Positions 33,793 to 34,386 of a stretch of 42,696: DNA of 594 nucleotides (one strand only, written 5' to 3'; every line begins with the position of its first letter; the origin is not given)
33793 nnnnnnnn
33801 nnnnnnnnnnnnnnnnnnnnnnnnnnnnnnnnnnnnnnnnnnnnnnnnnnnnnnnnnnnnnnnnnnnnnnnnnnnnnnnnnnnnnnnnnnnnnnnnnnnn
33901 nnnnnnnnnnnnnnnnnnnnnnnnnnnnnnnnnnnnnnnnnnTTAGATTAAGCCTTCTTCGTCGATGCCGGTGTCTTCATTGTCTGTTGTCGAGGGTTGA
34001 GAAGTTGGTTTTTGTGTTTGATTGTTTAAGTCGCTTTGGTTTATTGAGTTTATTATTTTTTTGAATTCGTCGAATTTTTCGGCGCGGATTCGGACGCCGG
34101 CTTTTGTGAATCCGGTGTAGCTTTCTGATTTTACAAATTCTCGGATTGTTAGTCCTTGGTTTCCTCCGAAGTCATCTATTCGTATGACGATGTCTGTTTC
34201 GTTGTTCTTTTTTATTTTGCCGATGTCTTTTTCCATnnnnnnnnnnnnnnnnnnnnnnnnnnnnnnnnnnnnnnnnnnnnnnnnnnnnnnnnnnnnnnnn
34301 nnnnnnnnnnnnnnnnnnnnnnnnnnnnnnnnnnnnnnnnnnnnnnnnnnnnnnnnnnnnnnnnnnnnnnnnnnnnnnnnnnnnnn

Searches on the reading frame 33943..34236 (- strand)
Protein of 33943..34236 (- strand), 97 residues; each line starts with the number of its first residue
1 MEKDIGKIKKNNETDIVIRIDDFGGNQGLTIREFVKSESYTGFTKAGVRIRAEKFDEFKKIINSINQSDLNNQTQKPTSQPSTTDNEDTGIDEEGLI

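Call 19: search_protein_families(library=pfam, proteins=[window:33943-34236:-], max_evalue=10)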
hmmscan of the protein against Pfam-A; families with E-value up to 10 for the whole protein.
window:33943-34236:- (97 aa): 4 families
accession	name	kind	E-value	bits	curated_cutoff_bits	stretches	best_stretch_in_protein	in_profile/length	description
PF02229.22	PC4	-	0.0028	17.6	25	1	15-61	6-52/52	Transcriptional Coactivator p15 (PC4)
PF10300.15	Iml2-TPR_39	-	0.039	13.1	22.2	1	34-86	108-158/467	Iml2/Tetratricopeptide repeat protein 39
PF05085.17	DUF685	-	0.041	13.7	25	1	3-71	13-74/265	Protein of unknown function (DUF685)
PF24345.1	PH_24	-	0.12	12.6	27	1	29-77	90-137/144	EVH1 domain-like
